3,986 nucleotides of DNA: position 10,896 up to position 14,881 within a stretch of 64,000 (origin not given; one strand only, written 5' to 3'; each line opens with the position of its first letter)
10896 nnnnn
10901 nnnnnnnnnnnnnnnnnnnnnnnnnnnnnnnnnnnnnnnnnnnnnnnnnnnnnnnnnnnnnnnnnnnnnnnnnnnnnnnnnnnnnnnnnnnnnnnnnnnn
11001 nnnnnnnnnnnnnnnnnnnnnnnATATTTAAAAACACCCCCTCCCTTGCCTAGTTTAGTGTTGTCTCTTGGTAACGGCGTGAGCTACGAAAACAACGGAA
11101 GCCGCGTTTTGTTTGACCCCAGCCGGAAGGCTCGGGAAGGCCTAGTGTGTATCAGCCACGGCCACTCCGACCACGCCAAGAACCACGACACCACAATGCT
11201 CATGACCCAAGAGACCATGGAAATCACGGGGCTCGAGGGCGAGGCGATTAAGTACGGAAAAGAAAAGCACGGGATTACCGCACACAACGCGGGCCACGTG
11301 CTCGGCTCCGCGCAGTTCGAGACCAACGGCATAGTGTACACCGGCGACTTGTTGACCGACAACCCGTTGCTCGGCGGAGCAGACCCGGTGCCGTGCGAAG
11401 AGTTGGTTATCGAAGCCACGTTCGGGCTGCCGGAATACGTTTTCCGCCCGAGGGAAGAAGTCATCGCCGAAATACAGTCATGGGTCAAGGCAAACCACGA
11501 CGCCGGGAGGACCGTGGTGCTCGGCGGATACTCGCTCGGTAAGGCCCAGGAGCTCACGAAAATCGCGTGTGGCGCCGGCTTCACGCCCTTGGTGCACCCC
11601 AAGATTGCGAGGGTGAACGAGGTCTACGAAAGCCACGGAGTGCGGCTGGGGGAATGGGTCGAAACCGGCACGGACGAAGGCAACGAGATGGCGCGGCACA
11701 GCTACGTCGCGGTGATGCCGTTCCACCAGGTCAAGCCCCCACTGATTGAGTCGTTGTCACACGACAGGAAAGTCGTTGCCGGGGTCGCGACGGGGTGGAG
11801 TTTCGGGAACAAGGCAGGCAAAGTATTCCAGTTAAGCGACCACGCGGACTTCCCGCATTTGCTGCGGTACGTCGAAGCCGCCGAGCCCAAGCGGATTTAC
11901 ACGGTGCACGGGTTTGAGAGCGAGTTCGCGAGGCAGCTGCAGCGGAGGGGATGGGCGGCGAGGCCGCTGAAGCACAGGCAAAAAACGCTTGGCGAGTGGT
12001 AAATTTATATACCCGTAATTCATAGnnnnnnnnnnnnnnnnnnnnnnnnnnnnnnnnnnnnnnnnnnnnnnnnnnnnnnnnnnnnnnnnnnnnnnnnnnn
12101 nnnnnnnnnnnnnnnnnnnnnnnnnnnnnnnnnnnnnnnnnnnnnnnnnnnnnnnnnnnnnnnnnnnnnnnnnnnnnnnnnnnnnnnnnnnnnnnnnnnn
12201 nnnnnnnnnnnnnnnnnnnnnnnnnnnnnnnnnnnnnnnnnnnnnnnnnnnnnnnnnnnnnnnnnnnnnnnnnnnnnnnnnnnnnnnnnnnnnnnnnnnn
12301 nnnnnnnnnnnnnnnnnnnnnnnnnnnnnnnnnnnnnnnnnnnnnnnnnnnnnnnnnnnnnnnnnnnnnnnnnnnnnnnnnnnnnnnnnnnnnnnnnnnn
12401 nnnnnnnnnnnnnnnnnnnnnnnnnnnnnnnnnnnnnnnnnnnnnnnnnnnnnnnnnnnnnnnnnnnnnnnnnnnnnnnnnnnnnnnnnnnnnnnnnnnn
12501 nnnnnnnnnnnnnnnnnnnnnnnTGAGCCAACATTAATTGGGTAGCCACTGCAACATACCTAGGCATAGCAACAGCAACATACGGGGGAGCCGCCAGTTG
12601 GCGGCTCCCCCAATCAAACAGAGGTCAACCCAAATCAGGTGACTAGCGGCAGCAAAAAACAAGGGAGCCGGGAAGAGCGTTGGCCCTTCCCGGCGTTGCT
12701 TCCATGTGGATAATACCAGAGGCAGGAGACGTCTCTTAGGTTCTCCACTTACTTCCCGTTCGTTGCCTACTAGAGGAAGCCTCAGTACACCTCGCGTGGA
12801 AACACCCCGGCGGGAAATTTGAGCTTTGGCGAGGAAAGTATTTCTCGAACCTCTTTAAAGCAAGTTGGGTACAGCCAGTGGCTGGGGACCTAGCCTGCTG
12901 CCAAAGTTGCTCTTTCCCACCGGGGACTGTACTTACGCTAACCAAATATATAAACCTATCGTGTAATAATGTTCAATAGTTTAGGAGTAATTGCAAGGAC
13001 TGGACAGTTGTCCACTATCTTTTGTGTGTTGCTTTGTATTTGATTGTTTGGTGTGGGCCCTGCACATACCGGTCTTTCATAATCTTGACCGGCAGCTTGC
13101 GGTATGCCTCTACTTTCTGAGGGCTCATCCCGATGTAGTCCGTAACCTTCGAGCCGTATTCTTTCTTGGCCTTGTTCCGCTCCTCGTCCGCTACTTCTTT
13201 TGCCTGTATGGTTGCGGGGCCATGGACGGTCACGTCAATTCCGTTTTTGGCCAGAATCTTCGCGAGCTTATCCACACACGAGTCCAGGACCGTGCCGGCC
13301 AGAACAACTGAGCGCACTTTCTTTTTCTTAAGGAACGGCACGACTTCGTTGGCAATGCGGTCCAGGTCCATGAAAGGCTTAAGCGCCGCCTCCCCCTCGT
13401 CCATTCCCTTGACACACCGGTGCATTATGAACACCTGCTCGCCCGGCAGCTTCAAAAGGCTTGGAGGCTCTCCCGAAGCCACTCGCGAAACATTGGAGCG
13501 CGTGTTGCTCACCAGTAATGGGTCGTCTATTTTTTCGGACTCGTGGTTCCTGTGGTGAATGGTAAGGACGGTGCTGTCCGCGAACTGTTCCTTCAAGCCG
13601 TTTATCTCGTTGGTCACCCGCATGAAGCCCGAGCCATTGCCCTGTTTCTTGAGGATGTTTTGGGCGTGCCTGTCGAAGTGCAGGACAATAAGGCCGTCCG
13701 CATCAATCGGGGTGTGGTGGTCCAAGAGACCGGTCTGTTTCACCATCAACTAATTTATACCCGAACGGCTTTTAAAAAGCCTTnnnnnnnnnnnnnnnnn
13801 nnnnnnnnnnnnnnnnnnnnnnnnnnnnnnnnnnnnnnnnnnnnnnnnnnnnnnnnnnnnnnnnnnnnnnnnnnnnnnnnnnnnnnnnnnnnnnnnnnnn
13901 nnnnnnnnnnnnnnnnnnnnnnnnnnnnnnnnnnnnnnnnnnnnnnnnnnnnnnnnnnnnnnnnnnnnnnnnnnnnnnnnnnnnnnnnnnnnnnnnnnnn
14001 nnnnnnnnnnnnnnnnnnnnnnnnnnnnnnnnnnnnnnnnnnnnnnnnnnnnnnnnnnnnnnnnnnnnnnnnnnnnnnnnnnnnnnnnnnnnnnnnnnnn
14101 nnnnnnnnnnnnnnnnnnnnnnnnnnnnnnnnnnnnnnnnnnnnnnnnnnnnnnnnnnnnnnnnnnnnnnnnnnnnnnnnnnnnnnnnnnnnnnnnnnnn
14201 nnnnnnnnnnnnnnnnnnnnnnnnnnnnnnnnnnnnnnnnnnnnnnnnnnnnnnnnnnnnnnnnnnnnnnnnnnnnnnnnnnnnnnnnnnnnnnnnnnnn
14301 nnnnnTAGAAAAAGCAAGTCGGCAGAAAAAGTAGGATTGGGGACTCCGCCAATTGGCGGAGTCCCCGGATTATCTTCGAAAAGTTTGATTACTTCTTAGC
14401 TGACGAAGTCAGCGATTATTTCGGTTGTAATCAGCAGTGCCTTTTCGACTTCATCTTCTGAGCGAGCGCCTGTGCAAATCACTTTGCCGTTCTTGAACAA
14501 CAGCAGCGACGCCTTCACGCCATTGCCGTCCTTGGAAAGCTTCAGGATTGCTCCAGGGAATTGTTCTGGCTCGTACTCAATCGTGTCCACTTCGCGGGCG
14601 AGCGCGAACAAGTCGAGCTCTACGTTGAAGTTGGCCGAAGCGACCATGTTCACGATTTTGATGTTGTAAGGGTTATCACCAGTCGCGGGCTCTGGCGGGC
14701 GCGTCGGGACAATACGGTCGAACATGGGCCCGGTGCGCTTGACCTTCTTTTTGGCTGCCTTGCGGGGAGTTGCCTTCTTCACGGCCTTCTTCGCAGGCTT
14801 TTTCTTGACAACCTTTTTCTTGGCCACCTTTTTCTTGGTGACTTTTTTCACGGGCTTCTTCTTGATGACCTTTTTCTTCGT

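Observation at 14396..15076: TBP homolog with a single TBP repeat fused to a ~120-aa histone-H1-like lysine tail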

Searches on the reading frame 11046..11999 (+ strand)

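Call 79: search_protein_families(library=pfam, proteins=[window:11046-11999:+], max_evalue=0.001)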
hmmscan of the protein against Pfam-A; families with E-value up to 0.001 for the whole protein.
window:11046-11999:+ (318 aa): 2 families
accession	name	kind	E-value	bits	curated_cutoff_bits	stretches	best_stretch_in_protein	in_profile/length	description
PF07521.17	RMMBL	-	4.5e-06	27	21.6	1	262-303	12-58/63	Zn-dependent metallo-hydrolase RNA specificity domain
PF13483.12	Lactamase_B_3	-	0.00016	22.2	24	1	14-104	12-113/160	Beta-lactamase superfamily domain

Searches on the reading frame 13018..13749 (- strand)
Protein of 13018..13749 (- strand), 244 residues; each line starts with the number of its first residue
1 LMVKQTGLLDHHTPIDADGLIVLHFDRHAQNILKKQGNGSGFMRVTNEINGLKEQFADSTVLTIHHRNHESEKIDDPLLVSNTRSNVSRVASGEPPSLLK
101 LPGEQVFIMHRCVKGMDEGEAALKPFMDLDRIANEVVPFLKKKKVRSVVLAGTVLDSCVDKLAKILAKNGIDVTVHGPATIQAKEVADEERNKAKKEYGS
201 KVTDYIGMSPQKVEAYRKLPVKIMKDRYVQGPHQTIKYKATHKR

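Call 37: search_protein_families(library=pfam, proteins=[window:13018-13749:-], max_evalue=0.01)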
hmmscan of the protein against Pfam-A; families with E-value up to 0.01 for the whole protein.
window:13018-13749:- (244 aa): 1 family
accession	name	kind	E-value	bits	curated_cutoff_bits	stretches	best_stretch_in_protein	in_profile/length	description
PF00857.26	Isochorismatase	-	3.5e-05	24.4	27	1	135-202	103-170/175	Isochorismatase domain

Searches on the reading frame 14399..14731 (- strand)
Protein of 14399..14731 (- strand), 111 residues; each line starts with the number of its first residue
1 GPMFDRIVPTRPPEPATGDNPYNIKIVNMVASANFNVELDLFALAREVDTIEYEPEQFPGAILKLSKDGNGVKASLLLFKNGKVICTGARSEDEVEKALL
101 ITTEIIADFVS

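Call 9: find_homologous_proteins(query=window:14399-14731:-)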
Query seq(111 aa) (111 aa): 1267 proteins with E <= 0.001 among 1270 candidates; the best 120 are listed.
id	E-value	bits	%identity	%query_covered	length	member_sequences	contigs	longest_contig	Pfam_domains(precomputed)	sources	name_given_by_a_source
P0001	2.6e-58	212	71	69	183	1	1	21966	PF00352.28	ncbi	-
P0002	2.0e-55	203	65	77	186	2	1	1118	PF00352.28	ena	-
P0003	2.4e-54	200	67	77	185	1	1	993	PF00352.28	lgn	-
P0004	2.1e-53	197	72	67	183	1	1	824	PF00352.28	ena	-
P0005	2.7e-53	196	73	67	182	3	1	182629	PF00352.28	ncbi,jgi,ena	-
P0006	6.7e-53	195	67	73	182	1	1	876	PF00352.28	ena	-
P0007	1.0e-51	191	65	77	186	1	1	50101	PF00352.28,PF11858.15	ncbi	-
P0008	1.8e-51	191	64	76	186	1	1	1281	PF00352.28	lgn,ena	-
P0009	2.3e-51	190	88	99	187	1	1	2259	PF00352.28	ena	-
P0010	4.8e-51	189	59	77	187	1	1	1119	PF00352.28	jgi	jgi:transcription initiation factor TFIID TATA-box-binding protein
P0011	1.2e-50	188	68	69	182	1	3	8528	PF00352.28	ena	-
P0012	1.2e-50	188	85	99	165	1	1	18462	PF00352.28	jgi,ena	-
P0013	4.8e-50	186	85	100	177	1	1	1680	PF00352.28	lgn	-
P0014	1.4e-49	184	84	98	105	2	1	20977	PF00352.28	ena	-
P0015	2.0e-49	184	61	77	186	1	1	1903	PF00352.28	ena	-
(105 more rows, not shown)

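Call 19: find_encoding_contigs(protein=P0012, flank=10000, max_places=4)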
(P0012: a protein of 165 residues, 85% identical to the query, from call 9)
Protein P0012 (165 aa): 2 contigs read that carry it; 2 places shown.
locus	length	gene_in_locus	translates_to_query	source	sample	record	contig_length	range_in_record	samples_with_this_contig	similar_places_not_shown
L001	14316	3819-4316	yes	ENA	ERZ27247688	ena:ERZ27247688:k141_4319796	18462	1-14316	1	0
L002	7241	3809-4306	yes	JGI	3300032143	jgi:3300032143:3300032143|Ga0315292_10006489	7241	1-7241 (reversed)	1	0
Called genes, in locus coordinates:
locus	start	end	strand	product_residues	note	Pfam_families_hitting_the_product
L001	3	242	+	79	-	?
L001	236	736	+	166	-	-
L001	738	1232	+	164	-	PF00583:Acetyltransf_1, PF13673:Acetyltransf_10, PF13508:Acetyltransf_7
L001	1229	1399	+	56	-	-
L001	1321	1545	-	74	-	-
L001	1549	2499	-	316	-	PF00389:2-Hacid_dh, PF02826:2-Hacid_dh_C, PF03446:NAD_binding_2 (weak)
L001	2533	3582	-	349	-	PF21088:MS_channel_1st, PF00924:MS_channel_2nd, PF21082:MS_channel_3rd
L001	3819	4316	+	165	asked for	PF00352:TBP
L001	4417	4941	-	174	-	-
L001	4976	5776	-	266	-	-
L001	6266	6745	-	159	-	-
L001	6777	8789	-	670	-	PF05048:NosD, PF13229:Beta_helix (weak), PF05048:NosD, PF13229:Beta_helix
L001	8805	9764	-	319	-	-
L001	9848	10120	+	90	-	-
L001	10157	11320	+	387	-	PF00155:Aminotran_1_2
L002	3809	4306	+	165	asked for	PF00352:TBP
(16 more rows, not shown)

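Call 20: find_encoding_contigs(protein=P0014, flank=10000, max_places=4)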
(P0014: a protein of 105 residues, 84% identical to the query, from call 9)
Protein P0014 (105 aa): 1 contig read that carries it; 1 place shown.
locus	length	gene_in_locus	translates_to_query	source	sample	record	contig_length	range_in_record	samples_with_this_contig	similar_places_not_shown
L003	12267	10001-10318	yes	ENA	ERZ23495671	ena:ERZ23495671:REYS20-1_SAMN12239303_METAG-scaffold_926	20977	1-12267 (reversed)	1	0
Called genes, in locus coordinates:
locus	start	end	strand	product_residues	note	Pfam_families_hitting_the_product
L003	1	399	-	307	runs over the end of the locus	PF02729:OTCace_N, PF00185:OTCace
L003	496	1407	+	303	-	PF01180:DHO_dh, PF01207:Dus (faint)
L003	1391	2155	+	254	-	PF10418:DHODB_Fe-S_bind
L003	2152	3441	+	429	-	PF01979:Amidohydro_1, PF12890:DHOase, PF07969:Amidohydro_3 (weak)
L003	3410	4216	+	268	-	-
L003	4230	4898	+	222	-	PF00156:Pribosyltran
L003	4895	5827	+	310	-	PF00215:OMPdecase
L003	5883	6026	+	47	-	-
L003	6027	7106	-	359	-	PF21088:MS_channel_1st, PF00924:MS_channel_2nd, PF21082:MS_channel_3rd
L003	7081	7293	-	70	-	-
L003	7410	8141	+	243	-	PF00005:ABC_tran, PF02463:SMC_N (weak), PF13304:AAA_21 (weak)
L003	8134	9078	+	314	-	PF01458:SUFBD_core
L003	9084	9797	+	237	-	PF00142:Fer4_NifH (faint), PF01656:CbiA, PF02374:ArsA_ATPase, PF10609:ParA, PF13614:AAA_31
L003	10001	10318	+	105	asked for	PF00352:TBP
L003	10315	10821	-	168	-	-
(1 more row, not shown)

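Call 24: find_related_loci(query=window:14399-14731:-, collection=genome_contigs, flank=10000)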
Query seq(111 aa) (111 aa) in genome_contigs; peptide patterns used: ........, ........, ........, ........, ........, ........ (x = any residue, [..] = any of these).
599 stretches matched a pattern (row limit reached: there are more); 485 encode a relative of the query (tblastn E <= 1e-3); the best 80 are kept; 80 distinct loci.
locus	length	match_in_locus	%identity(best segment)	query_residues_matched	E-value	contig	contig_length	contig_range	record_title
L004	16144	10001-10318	85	2-111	6e-57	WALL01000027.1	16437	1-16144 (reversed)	MAG: Nanobdellati archaeon isolate S014_61_esom k151_38543, whole genome shotgun sequence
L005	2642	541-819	83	19-111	2e-47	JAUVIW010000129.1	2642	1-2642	MAG: archaeon isolate CSMAG_438 CSMAG_438_k127_867361_length_2642_cov_30.0000, whole genome shotgun sequence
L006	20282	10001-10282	74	14-111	1e-41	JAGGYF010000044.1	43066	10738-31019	MAG: Candidatus Iainarchaeum archaeon isolate AUK171 PB_MBMC_125_c_000000000024, whole genome shotgun sequence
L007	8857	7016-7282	69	19-111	3e-38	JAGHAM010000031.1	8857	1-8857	MAG: Candidatus Iainarchaeum archaeon isolate AUK230 PB_MBMC_184_c_000000000008, whole genome shotgun sequence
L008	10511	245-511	71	19-111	4e-37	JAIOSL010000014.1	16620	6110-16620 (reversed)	MAG: archaeon isolate SMBSF43 bin_24_k127_1615015, whole genome shotgun sequence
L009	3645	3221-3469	66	25-111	3e-31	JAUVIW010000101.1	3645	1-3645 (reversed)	MAG: archaeon isolate CSMAG_438 CSMAG_438_k127_811333_length_3645_cov_32.9028, whole genome shotgun sequence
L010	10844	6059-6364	52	5-111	2e-30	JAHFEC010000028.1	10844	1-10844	MAG: Candidatus Micrarchaeota archaeon isolate nzgw26 NODE_6811_length_10845_cov_2.754103, whole genome shotgun sequence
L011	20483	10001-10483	73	17-99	1e-29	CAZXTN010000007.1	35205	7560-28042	MAG TPA_asm: Candidatus Micrarchaeota archaeon isolate SRP141559_co1_226 genome assembly, contig: NODE_423_length_35205_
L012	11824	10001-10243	65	26-110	2e-29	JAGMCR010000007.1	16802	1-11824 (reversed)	MAG: Candidatus Iainarchaeum archaeon isolate RS_17_2 ZL495.bin.2.fa_7, whole genome shotgun sequence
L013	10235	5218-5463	58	25-110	2e-29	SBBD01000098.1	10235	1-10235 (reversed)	MAG: archaeon isolate Bin_28_2_1 Hy_contig11676, whole genome shotgun sequence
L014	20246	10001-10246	58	25-110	5e-29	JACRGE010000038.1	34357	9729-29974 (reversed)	MAG: Candidatus Micrarchaeota archaeon isolate NC_groundwater_1743_Pr3_B-0.1um_46_10 SR-2_scaffold_141_1176804, whole ge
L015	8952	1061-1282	67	22-99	2e-28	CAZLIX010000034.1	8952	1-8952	MAG TPA_asm: Candidatus Micrarchaeota archaeon isolate binchicken_co117_429 genome assembly, contig: NODE_13719_length_8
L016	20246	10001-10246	60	25-110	2e-28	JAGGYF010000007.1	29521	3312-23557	MAG: Candidatus Iainarchaeum archaeon isolate AUK171 PB_MBMC_125_c_000000000016, whole genome shotgun sequence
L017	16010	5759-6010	56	23-110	1e-28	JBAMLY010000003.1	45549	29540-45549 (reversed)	MAG: Candidatus Micrarchaeia archaeon isolate MAG17 ExploCarb_3808S_S2_228_length_45549_cov_25, whole genome shotgun seq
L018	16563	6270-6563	50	4-110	2e-28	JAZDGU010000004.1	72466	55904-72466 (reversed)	MAG: Candidatus Micrarchaeota archaeon isolate MEGAHIT-group-0.283 k141_17068851, whole genome shotgun sequence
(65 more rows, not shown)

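Call 31: search_solved_structures(query=window:14399-14674:-, show_alignments=4, max_evalue=0.001)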
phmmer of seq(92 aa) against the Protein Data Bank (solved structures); distinct sequences matched with E-value up to 0.001: 35.
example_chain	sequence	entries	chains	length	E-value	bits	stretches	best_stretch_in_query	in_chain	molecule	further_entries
2z8u_A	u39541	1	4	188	3.6e-31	109.9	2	4-80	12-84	TATA-box-binding protein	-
1mp9_A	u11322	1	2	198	3.8e-30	106.6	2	5-80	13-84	TATA-binding protein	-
1ais_A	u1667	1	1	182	3.4e-24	87.7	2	5-79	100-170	PROTEIN (TATA-BINDING PROTEIN)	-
1d3u_A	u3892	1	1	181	3.4e-24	87.7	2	5-79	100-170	TATA-BINDING PROTEIN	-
1pcz_A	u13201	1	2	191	4e-24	87.4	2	5-79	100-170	TATA-BINDING PROTEIN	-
1vtl_E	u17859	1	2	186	4.5e-20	74.5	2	7-78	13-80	TATA BINDING PROTEIN (TBP)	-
1vto_A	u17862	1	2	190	4.9e-20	74.4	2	7-78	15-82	TATA BINDING PROTEIN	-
1qn3_A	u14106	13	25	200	6.1e-20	74.1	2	7-78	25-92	TRANSCRIPTION INITIATION FACTOR TFIID-1 | TATA-BOX-BINDING PROTEIN | PROTEIN (TATA BINDING PROTEIN (TBP))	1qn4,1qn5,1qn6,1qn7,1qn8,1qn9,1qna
9ow7_B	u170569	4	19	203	6.4e-20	74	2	7-78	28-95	TATA-box-binding protein 1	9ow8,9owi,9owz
6ueo_A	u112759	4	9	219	8.8e-20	73.6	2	7-78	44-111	TATA-box-binding protein 1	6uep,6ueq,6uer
6njq_B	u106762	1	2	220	9e-20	73.6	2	7-78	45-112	TATA-box-binding protein 1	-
7z7n_D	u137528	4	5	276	1.5e-18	69.7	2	7-79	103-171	Putative tata-box binding protein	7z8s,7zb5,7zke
4roc_B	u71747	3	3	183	5.7e-18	67.8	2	7-77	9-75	TATA-box-binding protein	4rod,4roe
1c9b_B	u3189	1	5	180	5.7e-18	67.8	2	7-77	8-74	TATA BOX BINDING PROTEIN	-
1nvp_A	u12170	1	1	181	5.9e-18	67.8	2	7-77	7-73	TATA box binding protein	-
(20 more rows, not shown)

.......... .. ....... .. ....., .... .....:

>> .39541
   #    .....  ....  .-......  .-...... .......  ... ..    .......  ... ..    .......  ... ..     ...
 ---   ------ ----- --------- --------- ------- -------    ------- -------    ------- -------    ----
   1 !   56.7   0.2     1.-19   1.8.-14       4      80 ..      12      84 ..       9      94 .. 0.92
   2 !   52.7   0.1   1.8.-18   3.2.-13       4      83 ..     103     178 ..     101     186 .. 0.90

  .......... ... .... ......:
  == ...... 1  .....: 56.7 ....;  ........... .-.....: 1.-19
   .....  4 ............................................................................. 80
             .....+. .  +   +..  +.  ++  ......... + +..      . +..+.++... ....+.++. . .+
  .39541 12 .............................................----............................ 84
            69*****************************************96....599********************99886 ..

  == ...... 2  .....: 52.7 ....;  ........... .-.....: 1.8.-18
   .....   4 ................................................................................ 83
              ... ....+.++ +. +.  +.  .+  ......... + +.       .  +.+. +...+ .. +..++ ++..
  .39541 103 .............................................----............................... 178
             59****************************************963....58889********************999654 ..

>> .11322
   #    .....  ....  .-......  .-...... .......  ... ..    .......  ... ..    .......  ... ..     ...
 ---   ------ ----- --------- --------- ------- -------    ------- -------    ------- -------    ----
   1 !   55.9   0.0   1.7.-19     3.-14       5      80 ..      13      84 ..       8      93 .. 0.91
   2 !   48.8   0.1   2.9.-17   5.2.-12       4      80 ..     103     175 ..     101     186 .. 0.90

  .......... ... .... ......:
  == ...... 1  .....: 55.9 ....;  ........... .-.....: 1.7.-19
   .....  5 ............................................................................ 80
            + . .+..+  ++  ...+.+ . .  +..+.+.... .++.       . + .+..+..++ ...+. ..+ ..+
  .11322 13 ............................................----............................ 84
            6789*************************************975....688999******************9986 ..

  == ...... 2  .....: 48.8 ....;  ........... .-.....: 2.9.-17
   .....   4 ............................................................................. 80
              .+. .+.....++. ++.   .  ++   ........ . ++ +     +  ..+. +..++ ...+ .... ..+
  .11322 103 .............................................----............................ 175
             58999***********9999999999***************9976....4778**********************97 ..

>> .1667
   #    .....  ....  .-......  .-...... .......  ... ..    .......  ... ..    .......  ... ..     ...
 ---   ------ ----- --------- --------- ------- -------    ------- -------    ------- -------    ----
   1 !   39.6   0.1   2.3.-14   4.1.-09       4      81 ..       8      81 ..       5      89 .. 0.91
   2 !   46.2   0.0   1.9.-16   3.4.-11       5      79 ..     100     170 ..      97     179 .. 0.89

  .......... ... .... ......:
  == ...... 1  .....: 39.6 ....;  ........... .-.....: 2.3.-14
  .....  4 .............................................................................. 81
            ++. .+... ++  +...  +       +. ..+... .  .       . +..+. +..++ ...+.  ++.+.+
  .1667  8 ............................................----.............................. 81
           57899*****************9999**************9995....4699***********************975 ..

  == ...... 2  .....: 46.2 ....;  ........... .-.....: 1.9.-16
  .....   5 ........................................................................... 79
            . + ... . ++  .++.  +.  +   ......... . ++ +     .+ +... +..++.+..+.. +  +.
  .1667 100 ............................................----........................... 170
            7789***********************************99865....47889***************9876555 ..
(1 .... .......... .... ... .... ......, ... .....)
